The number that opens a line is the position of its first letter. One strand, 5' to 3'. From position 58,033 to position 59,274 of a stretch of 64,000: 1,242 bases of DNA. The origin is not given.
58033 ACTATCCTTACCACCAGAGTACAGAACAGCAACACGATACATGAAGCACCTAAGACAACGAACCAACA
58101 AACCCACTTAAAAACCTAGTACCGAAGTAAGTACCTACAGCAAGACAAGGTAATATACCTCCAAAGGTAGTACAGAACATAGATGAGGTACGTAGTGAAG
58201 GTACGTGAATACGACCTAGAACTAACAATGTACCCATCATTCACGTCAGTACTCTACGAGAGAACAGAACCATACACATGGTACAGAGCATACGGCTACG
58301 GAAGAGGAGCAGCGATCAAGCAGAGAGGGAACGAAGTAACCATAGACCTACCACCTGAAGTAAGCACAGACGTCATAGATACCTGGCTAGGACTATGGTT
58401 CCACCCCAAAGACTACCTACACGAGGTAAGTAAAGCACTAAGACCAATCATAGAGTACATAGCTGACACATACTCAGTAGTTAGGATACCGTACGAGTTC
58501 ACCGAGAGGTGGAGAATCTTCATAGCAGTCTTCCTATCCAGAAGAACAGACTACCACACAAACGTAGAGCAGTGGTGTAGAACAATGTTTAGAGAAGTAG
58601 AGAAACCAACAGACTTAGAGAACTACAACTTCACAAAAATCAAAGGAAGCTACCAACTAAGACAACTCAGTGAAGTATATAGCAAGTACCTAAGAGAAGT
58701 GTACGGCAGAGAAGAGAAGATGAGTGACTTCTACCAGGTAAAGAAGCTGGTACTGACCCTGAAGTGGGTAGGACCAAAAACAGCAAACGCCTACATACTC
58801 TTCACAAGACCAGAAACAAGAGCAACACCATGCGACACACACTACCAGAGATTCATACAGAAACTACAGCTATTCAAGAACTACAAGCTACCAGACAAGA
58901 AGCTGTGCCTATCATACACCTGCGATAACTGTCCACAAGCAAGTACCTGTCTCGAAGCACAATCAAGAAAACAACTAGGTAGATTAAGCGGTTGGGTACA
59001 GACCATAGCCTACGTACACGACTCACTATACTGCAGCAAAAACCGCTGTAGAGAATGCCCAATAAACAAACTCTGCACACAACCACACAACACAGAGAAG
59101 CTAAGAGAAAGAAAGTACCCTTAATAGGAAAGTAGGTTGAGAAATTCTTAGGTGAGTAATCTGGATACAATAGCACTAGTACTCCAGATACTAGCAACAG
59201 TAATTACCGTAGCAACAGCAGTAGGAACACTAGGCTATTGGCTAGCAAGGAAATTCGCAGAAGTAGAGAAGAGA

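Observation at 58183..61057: Four-gene cassette of unassigned function abutting the csa3/csa1-cas1-cas2 module: candidate defence or CRISPR-accessory system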

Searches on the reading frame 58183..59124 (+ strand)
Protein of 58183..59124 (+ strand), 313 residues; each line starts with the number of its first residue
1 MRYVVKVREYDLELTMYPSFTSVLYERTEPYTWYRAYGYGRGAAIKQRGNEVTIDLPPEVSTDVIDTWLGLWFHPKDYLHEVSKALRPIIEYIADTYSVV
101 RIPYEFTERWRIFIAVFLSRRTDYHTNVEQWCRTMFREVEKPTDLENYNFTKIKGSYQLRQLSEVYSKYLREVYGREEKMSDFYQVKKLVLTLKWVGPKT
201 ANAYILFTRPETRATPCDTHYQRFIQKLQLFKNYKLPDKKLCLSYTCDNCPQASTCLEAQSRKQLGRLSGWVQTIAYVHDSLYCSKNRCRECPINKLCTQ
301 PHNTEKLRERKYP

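Call 4: search_protein_families(library=pfam, proteins=[window:58183-59124:+], max_evalue=0.1)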
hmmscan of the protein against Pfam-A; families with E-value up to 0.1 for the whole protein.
window:58183-59124:+ (313 aa): 0 families

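Call 5: search_protein_families(library=ncbifam, proteins=[window:58183-59124:+], max_evalue=1)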
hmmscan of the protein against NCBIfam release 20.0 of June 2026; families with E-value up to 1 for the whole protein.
window:58183-59124:+ (313 aa): 3 families
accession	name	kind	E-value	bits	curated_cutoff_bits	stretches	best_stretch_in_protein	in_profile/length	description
TIGR01083.1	nth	equivalog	2.1e-07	30.8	211.7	1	87-233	5-151/192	endonuclease III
TIGR00588.1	ogg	subfamily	2.1e-06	27.1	397.85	1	179-280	211-304/310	8-oxoguanine DNA-glycosylase (ogg)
TIGR02757.1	TIGR02757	hypoth_equivalog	0.0092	15.8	139.2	1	121-236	76-195/229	TIGR02757 family protein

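Call 6: search_protein_families(library=padloc, proteins=[window:58183-59124:+], max_evalue=1)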
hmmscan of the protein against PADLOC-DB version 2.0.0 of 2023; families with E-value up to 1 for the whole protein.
window:58183-59124:+ (313 aa): 0 families

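Call 7: search_protein_families(library=phrogs, proteins=[window:58183-59124:+], max_evalue=1)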
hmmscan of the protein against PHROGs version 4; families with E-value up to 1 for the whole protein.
window:58183-59124:+ (313 aa): 2 families
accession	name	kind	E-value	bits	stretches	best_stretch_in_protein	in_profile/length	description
phrog_11575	-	unknown function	0.019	15.8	1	192-224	101-133/189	-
phrog_24564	-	unknown function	0.32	11.3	1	45-76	59-90/212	-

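Call 8: search_solved_structures(query=window:58183-59124:+, max_evalue=10, show_alignments=2)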
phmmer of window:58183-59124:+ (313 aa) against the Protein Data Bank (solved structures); distinct sequences matched with E-value up to 10: 7.
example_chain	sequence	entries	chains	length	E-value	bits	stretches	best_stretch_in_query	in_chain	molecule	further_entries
9nzc_A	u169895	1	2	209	0.0013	21.1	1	101-234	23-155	Endonuclease III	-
9nzd_A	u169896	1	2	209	0.0062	18.9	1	101-234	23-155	Endonuclease III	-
4ejy_A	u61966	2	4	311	0.017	17.4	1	133-231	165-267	3-Methyladenine DNA glycosylase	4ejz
6g3x_A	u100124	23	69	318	0.3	13.3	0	178-224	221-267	N-glycosylase/DNA lyase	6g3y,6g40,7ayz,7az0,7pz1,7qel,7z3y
3uwc_A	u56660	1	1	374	0.59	12.4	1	218-294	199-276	Nucleotide-sugar aminotransferase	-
3ih7_A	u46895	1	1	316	0.86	11.8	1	178-278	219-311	N-glycosylase/DNA lyase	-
1yqk_A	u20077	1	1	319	1.4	11.2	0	178-227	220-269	N-glycosylase/DNA lyase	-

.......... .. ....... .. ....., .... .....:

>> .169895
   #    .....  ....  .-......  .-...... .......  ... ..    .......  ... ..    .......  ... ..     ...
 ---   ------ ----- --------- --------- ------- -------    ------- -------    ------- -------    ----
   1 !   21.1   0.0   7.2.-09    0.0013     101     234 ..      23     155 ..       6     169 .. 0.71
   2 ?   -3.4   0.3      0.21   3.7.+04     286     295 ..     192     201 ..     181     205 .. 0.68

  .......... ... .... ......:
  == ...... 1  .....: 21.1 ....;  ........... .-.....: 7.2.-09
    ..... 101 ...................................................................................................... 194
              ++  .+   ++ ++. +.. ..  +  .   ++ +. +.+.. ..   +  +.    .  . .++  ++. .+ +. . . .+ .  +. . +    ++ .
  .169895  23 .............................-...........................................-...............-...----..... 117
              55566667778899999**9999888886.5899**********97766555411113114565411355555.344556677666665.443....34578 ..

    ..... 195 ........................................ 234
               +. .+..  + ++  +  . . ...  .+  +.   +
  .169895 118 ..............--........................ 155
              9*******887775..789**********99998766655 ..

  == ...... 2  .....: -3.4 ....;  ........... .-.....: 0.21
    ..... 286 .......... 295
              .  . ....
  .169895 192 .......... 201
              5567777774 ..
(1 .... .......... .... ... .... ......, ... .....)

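Call 9: find_encoding_contigs(protein=window:58183-59124:+, flank=10000, max_places=6)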
Protein window:58183-59124:+ (313 aa): no gene with exactly this product is on record in the collection.

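Call 10: find_homologous_proteins(query=window:58183-59124:+, max_evalue=0.001)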
Query window:58183-59124:+ (313 aa): 26 proteins with E <= 0.001 among 446 candidates.
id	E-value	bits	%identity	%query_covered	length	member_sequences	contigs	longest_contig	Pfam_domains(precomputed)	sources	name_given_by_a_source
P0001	1.4e-203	693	95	99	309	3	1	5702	-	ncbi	-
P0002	6.3e-65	237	38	97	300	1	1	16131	-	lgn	-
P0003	2.3e-64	236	40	94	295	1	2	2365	-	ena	-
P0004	6.1e-64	234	39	96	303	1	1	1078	-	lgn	-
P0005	3.0e-61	225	39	95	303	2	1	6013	-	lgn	-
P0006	6.8e-61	224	36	95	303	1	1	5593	-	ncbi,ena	-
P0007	4.8e-59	218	38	93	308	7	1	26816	-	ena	-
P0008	1.1e-58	217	38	93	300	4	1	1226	-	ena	-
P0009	1.5e-58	216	37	95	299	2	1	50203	-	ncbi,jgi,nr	ncbi:hypothetical protein B6U99_01930 [Candidatus Geothermarchaeota archaeon ex4572_27]|nr:MAG: hypo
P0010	1.9e-58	216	39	93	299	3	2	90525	-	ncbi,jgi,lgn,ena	-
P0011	2.8e-58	216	34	94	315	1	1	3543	-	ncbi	-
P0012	3.7e-55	205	37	93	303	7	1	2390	-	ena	-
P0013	4.1e-55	205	35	98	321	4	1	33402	-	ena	-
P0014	9.9e-54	201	36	93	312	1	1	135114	-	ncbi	-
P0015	1.9e-53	200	33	96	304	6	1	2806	-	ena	-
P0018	2.1e-51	193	36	94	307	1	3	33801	-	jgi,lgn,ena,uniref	uniref:HhH-GPD domain-containing protein n=1 Tax=Fervidicoccus fontis TaxID=683846 RepID=A0A7J3ZK34_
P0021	5.4e-43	165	35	90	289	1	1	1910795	-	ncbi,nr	ncbi:hypothetical protein J4526_01030 [Desulfurococcaceae archaeon MEX13E-LK6-19]|nr:hypothetical pr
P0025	1.4e-21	95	29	88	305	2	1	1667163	-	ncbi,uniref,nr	ncbi:hypothetical protein [Hyperthermus butylicus]|uniref:Helix-hairpin-helix DNA-binding motif clas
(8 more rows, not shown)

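Call 11: find_encoding_contigs(protein=P0001, flank=10000, max_places=3)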
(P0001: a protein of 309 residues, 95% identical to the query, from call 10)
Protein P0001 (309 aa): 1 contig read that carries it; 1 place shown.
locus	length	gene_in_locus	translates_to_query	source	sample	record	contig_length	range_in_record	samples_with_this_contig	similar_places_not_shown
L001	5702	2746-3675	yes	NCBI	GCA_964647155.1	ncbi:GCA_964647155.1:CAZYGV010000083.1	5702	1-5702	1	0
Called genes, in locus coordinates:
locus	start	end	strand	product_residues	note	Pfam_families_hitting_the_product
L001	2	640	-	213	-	?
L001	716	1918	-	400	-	PF04894:Nre_N, PF04895:Nre_C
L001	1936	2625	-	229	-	PF01902:Diphthami_syn_2_N, PF28410:Diphthami_syn_2_C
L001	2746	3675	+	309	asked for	-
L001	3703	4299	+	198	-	-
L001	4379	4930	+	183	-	-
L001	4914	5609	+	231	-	-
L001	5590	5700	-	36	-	?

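Call 12: find_encoding_contigs(protein=P0010, flank=10000, max_places=3)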
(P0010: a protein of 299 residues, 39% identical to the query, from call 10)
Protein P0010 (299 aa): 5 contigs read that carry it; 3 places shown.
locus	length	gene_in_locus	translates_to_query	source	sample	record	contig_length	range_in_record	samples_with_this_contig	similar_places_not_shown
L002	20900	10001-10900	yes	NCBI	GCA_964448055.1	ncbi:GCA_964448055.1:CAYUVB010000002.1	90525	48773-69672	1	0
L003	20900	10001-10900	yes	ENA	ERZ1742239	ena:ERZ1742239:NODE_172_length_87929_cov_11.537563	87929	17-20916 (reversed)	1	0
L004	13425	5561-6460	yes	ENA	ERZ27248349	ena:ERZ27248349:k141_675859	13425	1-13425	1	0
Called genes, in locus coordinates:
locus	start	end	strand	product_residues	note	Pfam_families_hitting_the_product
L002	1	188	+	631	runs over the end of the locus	PF01855:POR_N, PF12837:Fer4_6 (faint), PF02775:TPP_enzyme_C, PF12797:Fer4_2 (faint), PF13237:Fer4_10 (weak), PF14697:Fer4_21, PF00037:Fer4 (weak)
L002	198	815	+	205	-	PF01558:POR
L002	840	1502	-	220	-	PF00149:Metallophos, PF12850:Metallophos_2, PF14582:Metallophos_3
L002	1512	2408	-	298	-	-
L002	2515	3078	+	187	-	-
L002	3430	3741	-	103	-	-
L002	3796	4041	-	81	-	-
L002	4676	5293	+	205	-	PF03030:H_PPase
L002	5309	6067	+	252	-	PF01026:TatD_DNase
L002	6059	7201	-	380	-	-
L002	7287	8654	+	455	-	PF03448:MgtE_N, PF00571:CBS, PF01769:MgtE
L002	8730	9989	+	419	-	PF01336:tRNA_anti-codon (weak), PF00152:tRNA-synt_2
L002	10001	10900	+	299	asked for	-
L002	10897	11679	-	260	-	PF13353:Fer4_12, PF04055:Radical_SAM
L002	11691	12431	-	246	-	PF02525:Flavodoxin_2, PF03358:FMN_red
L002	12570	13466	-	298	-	PF00795:CN_hydrolase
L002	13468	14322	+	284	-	PF01026:TatD_DNase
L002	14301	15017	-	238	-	PF02021:UPF0102 (faint)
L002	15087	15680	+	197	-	-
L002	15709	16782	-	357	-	PF12706:Lactamase_B_2 (weak)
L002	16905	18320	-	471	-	PF09594:GT87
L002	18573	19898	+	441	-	PF00464:SHMT, PF00155:Aminotran_1_2, PF01212:Beta_elim_lyase (weak)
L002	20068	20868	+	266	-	PF00994:MoCF_biosynth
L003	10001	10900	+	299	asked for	-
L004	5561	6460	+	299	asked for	-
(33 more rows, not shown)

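Call 13: find_encoding_contigs(protein=P0021, flank=10000, max_places=2)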
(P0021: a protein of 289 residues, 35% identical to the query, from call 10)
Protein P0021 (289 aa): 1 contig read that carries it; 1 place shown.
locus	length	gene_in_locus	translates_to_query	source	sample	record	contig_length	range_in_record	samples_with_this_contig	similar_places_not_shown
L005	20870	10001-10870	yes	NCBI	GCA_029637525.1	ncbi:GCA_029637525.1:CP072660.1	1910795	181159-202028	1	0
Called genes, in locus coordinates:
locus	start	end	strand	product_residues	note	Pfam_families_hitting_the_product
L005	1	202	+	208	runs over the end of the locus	PF01813:ATP-synt_D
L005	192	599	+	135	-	PF01886:DUF61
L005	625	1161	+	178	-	PF18306:LDcluster4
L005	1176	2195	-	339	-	-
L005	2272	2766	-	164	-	-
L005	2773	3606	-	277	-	-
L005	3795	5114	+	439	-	PF09376:NurA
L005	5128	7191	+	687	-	PF01935:DUF87, PF05872:HerA_C (faint), PF00004:AAA (faint)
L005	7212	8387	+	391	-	PF09376:NurA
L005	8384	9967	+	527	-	PF09378:HAS-barrel, PF01935:DUF87, PF05872:HerA_C (faint)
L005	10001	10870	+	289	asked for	-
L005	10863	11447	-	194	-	PF01066:CDP-OH_P_transf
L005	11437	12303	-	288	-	PF01261:AP_endonuc_2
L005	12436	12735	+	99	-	-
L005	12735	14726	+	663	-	PF01496:V_ATPase_I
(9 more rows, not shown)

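Call 58: find_encoding_contigs(protein=P0025, flank=5000, max_places=1)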
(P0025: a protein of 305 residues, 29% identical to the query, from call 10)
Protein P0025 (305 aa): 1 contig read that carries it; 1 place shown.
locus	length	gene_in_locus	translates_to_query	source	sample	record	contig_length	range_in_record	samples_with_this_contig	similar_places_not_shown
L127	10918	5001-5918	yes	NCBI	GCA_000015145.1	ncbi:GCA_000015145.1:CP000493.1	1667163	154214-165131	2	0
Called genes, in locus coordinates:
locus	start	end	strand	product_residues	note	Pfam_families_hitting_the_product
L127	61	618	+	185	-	-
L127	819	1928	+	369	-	PF01497:Peripla_BP_2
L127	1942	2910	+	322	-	PF01032:FecCD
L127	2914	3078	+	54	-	PF13476:AAA_23 (weak), PF00005:ABC_tran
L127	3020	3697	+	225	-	PF00005:ABC_tran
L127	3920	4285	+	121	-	PF03259:Robl_LC7, PF08923:MAPKK1_Int (weak)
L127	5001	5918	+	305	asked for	-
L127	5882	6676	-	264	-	PF13353:Fer4_12, PF04055:Radical_SAM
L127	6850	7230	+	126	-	PF01242:PTPS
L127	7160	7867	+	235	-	PF13353:Fer4_12, PF04055:Radical_SAM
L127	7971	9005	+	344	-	PF00890:FAD_binding_2 (weak), PF01134:GIDA (weak), PF01266:DAO, PF01494:FAD_binding_3, PF01946:Thi4 (weak), PF07992:Pyr_redox_2, PF13450:NAD_binding_8, PF13738:Pyr_redox_3, +3 more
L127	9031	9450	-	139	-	PF01597:GCV_H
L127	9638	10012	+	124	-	-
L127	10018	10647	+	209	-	PF01058:Oxidored_q6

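Call 59: find_encoding_contigs(protein=P0014, flank=5000, max_places=1)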
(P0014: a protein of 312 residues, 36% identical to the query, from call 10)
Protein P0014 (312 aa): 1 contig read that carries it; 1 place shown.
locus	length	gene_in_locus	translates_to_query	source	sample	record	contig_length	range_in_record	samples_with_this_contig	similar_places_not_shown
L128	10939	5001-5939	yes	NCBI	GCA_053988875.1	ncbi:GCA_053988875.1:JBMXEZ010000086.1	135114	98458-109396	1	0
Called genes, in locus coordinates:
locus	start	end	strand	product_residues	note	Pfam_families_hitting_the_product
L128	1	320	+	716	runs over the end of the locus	PF03030:H_PPase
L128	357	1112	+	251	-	PF01026:TatD_DNase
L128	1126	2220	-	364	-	-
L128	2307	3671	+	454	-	PF03448:MgtE_N, PF00571:CBS, PF01769:MgtE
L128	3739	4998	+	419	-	PF01336:tRNA_anti-codon (weak), PF00152:tRNA-synt_2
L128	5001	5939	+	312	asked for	-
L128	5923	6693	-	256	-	PF13353:Fer4_12, PF04055:Radical_SAM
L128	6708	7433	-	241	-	PF02525:Flavodoxin_2, PF03358:FMN_red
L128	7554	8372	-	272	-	PF00795:CN_hydrolase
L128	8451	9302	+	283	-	PF01026:TatD_DNase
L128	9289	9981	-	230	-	PF02021:UPF0102 (weak)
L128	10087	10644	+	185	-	-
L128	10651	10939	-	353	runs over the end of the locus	-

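Call 60: find_encoding_contigs(protein=P0009, flank=5000, max_places=1)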
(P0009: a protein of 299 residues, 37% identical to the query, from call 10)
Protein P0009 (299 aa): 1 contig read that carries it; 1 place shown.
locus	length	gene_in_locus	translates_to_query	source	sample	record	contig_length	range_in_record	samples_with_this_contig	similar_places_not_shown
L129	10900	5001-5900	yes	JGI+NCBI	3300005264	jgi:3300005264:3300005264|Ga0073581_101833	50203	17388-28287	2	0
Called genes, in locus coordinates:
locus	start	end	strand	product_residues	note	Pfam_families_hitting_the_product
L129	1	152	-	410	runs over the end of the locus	PF02403:Seryl_tRNA_N, PF00587:tRNA-synt_2b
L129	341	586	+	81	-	PF04014:MazE_antitoxin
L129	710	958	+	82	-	-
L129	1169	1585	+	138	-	PF01894:YjbQ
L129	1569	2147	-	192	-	PF12706:Lactamase_B_2, PF23023:Anti-Pycsar_Apyc1 (weak)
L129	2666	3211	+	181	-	-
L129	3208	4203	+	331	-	PF07969:Amidohydro_3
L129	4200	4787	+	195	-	PF07969:Amidohydro_3, PF01979:Amidohydro_1 (weak)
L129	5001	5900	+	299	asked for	-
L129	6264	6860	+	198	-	PF12654:DUF3786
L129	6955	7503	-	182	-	PF04167:DUF402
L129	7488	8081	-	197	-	-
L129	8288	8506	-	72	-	-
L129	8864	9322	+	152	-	-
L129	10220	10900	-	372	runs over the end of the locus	PF05569:Peptidase_M56 (weak), PF01435:Peptidase_M48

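Call 61: find_encoding_contigs(protein=P0018, flank=5000, max_places=1)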
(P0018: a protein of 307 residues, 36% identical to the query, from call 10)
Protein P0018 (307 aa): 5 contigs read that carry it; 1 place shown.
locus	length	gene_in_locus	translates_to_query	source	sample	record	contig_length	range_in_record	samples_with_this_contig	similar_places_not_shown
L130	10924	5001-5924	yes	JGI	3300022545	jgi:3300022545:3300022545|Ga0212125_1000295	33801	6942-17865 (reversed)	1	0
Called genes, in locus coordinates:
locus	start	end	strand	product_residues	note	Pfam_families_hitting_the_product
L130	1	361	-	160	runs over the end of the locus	PF05127:NAT10_TcmA_helicase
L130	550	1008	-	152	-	PF08351:TmcA_N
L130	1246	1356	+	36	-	-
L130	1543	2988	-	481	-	PF01212:Beta_elim_lyase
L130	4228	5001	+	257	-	PF13353:Fer4_12 (weak), PF04055:Radical_SAM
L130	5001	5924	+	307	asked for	-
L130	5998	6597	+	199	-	PF04266:ASCH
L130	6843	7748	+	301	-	PF01996:F420_ligase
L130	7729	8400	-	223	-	PF00753:Lactamase_B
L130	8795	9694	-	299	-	PF09171:AGOG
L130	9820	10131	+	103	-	PF01910:Thiamine_BP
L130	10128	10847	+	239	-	-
